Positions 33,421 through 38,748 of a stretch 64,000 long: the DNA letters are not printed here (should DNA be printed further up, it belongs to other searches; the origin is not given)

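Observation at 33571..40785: Diderm YdaL/YdaM-like exopolysaccharide system with a giant fused processing enzyme and an OM barrel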

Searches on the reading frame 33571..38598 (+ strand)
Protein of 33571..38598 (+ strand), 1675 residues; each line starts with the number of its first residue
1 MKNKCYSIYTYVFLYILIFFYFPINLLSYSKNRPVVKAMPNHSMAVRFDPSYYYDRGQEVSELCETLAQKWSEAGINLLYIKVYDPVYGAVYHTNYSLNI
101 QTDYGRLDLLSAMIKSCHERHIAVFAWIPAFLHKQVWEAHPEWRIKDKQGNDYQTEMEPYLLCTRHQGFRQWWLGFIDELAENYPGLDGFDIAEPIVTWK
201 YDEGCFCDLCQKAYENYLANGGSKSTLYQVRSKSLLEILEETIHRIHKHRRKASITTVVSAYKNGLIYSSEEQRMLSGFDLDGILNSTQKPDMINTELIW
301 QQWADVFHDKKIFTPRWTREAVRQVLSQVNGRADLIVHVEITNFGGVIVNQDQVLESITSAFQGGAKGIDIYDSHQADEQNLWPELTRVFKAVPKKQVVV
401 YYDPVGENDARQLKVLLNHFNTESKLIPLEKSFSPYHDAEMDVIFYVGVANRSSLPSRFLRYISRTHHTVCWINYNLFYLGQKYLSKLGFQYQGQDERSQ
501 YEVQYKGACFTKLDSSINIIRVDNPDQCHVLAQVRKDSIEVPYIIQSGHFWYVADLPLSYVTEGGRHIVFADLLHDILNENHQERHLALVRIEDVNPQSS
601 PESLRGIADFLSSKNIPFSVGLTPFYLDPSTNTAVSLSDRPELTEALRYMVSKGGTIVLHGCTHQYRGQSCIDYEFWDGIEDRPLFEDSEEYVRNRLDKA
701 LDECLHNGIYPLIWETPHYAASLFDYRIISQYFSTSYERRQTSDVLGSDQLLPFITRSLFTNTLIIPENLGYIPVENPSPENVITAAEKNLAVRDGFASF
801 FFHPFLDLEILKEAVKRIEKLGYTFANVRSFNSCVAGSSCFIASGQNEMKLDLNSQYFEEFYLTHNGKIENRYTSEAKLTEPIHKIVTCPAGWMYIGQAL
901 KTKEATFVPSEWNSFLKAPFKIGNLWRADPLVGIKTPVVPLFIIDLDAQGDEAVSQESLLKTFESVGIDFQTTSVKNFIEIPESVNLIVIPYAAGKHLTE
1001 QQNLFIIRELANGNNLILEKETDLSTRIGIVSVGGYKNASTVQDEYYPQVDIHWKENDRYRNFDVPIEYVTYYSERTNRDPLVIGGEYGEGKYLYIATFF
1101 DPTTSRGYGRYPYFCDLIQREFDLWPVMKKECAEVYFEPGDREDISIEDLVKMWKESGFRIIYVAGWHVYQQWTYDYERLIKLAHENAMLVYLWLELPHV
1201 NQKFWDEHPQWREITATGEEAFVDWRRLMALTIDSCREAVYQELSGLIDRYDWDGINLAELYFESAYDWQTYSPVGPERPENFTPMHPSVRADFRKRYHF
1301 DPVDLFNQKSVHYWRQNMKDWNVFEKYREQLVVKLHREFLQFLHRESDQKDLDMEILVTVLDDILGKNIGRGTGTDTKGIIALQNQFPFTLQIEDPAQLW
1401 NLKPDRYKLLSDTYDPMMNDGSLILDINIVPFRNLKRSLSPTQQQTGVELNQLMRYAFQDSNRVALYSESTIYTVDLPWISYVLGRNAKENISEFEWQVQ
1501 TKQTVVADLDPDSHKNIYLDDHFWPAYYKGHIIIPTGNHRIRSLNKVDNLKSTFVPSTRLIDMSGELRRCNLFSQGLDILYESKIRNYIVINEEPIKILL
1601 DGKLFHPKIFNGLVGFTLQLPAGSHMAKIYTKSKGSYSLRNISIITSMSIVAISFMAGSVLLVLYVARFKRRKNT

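Call 5: search_protein_families(library=pfam, proteins=[window:33571-38598:+], max_evalue=0.1)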
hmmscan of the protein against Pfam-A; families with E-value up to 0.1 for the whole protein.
window:33571-38598:+ (1675 aa): 2 families
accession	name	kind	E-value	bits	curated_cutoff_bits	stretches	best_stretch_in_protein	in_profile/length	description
PF10096.14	DUF2334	-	1.3e-52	178.7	26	1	588-817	2-202/203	Uncharacterized protein conserved in bacteria (DUF2334)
PF14871.12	GHL6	-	3.7e-11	43.8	35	1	66-190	4-128/132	Hypothetical glycosyl hydrolase 6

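Call 6: search_protein_families(library=ncbifam, proteins=[window:33571-38598:+], max_evalue=0.1)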
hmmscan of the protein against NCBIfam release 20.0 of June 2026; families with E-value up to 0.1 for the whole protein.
window:33571-38598:+ (1675 aa): 1 family
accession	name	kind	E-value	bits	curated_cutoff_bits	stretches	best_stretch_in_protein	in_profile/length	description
NF053788.1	GlcNAc_PG_deac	equivalog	0.035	13.5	280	0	592-668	7-78/241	N-acetylglucosaminyl phosphatidylglycerol deacetylase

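Call 7: search_solved_structures(query=window:33571-38598:+, max_evalue=1)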
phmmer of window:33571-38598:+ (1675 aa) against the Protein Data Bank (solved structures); distinct sequences matched with E-value up to 1: 0.

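Call 11: find_homologous_proteins(query=window:33571-38598:+, max_evalue=0.00001)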
Query window:33571-38598:+ (1675 aa): 69 proteins with E <= 0.00001 among 3590 candidates.
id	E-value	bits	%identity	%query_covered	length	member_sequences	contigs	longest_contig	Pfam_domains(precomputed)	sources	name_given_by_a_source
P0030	0.0e+0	3689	93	100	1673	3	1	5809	PF14871.13,PF10096.15,PF02638.22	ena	-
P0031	0.0e+0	2741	67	100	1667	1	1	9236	PF14871.13,PF10096.15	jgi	jgi:uncharacterized protein YdaL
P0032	0.0e+0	2323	59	97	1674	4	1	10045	PF14871.13,PF10096.15,PF02638.22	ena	-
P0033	0.0e+0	2256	56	99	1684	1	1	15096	PF14871.13,PF10096.15,PF02638.22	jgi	jgi:uncharacterized protein YdaL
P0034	0.0e+0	2228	56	100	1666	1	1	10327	PF14871.13,PF10096.15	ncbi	-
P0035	0.0e+0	2225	57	99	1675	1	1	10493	PF14871.13,PF10096.15,PF02638.22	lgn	-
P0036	0.0e+0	2213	56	99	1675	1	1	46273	PF14871.13,PF10096.15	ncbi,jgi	-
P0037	0.0e+0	2207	56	97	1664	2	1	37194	PF14871.13,PF10096.15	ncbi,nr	ncbi:DUF2334 domain-containing protein [bacterium]|nr:DUF2334 domain-containing protein [bacterium]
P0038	0.0e+0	2203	55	99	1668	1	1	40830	PF14871.13,PF10096.15,PF02638.22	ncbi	-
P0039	0.0e+0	2197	56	99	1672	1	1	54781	PF14871.13,PF10096.15,PF02638.22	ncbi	-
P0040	0.0e+0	2167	55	99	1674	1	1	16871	PF14871.13,PF10096.15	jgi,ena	-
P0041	0.0e+0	2155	53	100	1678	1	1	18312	PF14871.13,PF10096.15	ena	-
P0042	0.0e+0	2151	54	99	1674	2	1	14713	PF14871.13,PF10096.15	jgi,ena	-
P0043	0.0e+0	2143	54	100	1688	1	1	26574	PF14871.13,PF10096.15,PF02638.22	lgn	-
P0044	0.0e+0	2139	55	97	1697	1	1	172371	PF14871.13,PF10096.15,PF02638.22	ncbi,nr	ncbi:DUF2334 domain-containing protein [bacterium]|nr:DUF2334 domain-containing protein [bacterium]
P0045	0.0e+0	2138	55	97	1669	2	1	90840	PF14871.13,PF10096.15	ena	-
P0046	0.0e+0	2137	53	99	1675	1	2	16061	PF14871.13,PF10096.15,PF02638.22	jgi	jgi:uncharacterized protein YdaL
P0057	0.0e+0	1979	52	98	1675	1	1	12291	PF14871.13,PF10096.15,PF02638.22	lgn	-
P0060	0.0e+0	1730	46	98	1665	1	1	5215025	PF14871.13,PF10096.15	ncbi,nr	ncbi:MAG: DUF2334 domain-containing protein [bacterium]|nr:MAG: DUF2334 domain-containing protein [b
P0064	0.0e+0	1706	46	97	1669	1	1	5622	PF14871.13,PF10096.15,PF02638.22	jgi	jgi:uncharacterized protein YdaL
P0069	0.0e+0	1675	45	99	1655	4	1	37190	PF14871.13,PF10096.15,PF02638.22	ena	-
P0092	0.0e+0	1179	36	98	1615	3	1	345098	PF10096.15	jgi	jgi:uncharacterized protein YdaL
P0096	0.0e+0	1125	35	97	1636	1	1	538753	PF14871.13,PF10096.15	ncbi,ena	-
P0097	2.6e-279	948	31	70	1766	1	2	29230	PF14871.13,PF10096.15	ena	-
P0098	3.4e-115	404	29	51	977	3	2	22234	PF10096.15,PF02638.22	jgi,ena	-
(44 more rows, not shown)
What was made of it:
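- On Pss/Yda-type EPS operon (Listeria pssA-E, B. subtilis ydaJKLMN): Sources name the homologues 'YdaL' (call 11).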

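Call 25: find_encoding_contigs(protein=P0096, flank=10000, max_places=1)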
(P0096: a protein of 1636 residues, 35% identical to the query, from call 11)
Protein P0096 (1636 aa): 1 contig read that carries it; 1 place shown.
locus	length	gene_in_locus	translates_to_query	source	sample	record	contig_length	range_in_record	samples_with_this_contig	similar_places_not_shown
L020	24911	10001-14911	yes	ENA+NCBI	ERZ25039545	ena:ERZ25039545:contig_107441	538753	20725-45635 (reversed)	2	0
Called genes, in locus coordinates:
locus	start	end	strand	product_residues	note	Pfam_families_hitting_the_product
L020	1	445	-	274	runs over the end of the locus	PF14394:DUF4423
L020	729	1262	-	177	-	-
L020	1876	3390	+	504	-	PF01433:Peptidase_M1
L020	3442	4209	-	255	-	-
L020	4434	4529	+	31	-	-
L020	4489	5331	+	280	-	PF00669:Flagellin_N, PF00700:Flagellin_C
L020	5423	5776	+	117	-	PF02561:FliS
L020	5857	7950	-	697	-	PF08487:VIT, PF00092:VWA, PF13519:VWA_2, PF13768:VWA_3, PF13860:FlgD_ig (weak)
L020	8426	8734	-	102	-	PF00076:RRM_1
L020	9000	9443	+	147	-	PF01161:PBP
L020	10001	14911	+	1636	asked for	PF14871:GHL6 (faint), PF10096:DUF2334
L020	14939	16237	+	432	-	PF13506:Glyco_transf_21, PF13641:Glyco_tranf_2_3, PF00535:Glycos_transf_2, PF10111:Glyco_tranf_2_2, PF13632:Glyco_trans_2_3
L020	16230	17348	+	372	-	-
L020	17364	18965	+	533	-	PF25292:Beta-prop_CGLA (faint), PF01839:FG-GAP (faint), PF13517:FG-GAP_3 (faint)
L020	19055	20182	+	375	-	PF02350:Epimerase_2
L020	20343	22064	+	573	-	PF00884:Sulfatase, PF01676:Metalloenzyme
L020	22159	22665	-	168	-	PF06172:Cupin_5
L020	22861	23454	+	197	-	PF00027:cNMP_binding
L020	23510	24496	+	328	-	PF01073:3Beta_HSD, PF01370:Epimerase, PF02719:Polysacc_synt_2 (faint), PF04321:RmlD_sub_bind, PF05368:NmrA, PF13460:NAD_binding_10, PF16363:GDP_Man_Dehyd, PF07993:NAD_binding_4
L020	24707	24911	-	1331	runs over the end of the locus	PF00668:Condensation, PF00501:AMP-binding, PF13193:AMP-binding_C (faint), PF00550:PP-binding, PF00106:adh_short, PF08659:KR, PF13561:adh_short_C2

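Call 26: find_encoding_contigs(protein=P0092, flank=10000, max_places=1)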
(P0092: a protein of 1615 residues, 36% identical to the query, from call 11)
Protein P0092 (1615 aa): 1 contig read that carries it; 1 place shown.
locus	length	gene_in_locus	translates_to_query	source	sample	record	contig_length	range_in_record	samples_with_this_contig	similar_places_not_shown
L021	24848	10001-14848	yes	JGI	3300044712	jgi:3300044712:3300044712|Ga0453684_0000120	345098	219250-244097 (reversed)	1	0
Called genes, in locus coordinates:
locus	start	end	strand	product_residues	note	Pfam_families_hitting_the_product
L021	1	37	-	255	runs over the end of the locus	PF00484:Pro_CA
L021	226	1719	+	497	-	-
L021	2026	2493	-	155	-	-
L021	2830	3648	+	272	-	PF02195:ParB_N (weak)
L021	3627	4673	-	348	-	PF07676:PD40 (weak)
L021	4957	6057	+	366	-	-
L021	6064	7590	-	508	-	PF05593:RHS_repeat (faint)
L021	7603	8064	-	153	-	-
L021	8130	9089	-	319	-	-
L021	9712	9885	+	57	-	-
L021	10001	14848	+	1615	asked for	PF10096:DUF2334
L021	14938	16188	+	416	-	PF13506:Glyco_transf_21, PF00535:Glycos_transf_2, PF10111:Glyco_tranf_2_2, PF13641:Glyco_tranf_2_3, PF13632:Glyco_trans_2_3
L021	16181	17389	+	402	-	-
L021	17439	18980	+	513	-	PF13570:Beta-prop_ACSF4 (weak), PF23743:Beta-prop_BBS7 (faint), PF13360:PQQ_2 (faint), PF23727:Beta-prop_FAM234A_B (faint), PF25292:Beta-prop_CGLA (faint), PF14783:BBS2_Mid (faint), PF01839:FG-GAP (faint), PF13517:FG-GAP_3 (faint)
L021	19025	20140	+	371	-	PF02350:Epimerase_2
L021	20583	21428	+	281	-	PF14394:DUF4423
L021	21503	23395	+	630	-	PF09430:EMC7_beta-sandw (faint), PF13715:CarbopepD_reg_2 (faint), PF17802:SpaA (faint), PF14686:fn3_3 (faint), PF13620:CarboxypepD_reg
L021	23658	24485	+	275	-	-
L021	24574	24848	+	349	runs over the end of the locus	PF04055:Radical_SAM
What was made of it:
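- It is also kept in L020 and L021, where A is 35% identical (calls 25, 26).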

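Call 27: find_encoding_contigs(protein=P0098, flank=10000, max_places=2)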
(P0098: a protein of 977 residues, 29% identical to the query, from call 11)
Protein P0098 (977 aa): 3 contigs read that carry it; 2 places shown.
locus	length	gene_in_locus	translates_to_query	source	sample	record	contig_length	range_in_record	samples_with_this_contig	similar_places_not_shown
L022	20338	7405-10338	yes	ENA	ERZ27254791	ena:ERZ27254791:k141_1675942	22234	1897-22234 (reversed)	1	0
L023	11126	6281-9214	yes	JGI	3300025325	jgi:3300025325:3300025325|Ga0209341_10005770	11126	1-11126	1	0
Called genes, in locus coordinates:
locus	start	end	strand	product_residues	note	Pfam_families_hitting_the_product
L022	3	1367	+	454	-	?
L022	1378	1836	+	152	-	PF03652:RuvX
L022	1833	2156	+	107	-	PF06949:DUF1292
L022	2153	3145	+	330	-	PF02618:YceG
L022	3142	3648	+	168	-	PF09419:PGP_phosphatase (weak), PF00702:Hydrolase, PF13242:Hydrolase_like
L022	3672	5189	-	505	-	PF03796:DnaB_C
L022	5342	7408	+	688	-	PF13641:Glyco_tranf_2_3, PF13632:Glyco_trans_2_3, PF13646:HEAT_2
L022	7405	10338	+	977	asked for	PF02638:GHL10, PF10096:DUF2334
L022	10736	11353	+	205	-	-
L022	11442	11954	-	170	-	PF00188:CAP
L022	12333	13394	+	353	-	PF00072:Response_reg (weak), PF13487:HD_5, PF01966:HD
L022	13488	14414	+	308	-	PF14559:TPR_19 (faint), PF23914:TPR_CcmH_CycH, PF07719:TPR_2 (faint), PF13432:TPR_16 (weak), PF01464:SLT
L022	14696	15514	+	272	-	PF04542:Sigma70_r2, PF04539:Sigma70_r3 (weak), PF08281:Sigma70_r4_2 (weak), PF04545:Sigma70_r4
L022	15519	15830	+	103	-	PF00376:MerR, PF13411:MerR_1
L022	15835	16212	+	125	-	-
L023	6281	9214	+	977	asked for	PF02638:GHL10, PF10096:DUF2334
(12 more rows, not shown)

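Call 28: find_encoding_contigs(protein=P0097, flank=10000, max_places=1)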
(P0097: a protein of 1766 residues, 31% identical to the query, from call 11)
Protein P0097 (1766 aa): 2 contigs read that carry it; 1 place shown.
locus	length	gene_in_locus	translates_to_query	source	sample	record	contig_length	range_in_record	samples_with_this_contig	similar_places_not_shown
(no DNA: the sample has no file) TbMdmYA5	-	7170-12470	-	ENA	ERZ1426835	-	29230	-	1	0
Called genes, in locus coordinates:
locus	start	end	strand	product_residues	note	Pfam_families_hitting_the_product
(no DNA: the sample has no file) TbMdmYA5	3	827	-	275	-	?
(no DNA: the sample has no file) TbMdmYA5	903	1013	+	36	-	-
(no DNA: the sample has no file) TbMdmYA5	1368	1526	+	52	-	-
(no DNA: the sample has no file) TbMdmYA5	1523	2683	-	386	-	-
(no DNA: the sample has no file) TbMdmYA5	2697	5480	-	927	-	PF03544:TonB_C, PF13715:CarbopepD_reg_2 (weak), PF07715:Plug (weak), PF00593:TonB_dep_Rec_b-barrel, PF25183:OMP_b-brl_4 (faint)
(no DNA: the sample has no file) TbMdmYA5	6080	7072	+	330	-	PF02275:CBAH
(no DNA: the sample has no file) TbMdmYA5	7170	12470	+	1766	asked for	PF14871:GHL6 (faint), PF10096:DUF2334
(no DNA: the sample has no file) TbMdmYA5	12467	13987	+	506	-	-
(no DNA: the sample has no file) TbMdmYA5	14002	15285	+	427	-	PF13570:Beta-prop_ACSF4 (faint)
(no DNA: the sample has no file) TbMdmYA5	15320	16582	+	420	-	PF13506:Glyco_transf_21, PF00535:Glycos_transf_2, PF10111:Glyco_tranf_2_2, PF13641:Glyco_tranf_2_3, PF13632:Glyco_trans_2_3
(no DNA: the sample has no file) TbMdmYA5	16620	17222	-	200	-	-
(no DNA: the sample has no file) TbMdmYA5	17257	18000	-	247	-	PF03781:FGE-sulfatase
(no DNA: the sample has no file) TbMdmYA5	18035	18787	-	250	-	PF08308:PEGA, PF13620:CarboxypepD_reg (faint), PF08308:PEGA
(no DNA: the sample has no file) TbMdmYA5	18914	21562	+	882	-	PF19838:LptD_2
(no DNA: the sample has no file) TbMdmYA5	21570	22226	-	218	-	PF06971:Put_DNA-bind_N, PF02629:CoA_binding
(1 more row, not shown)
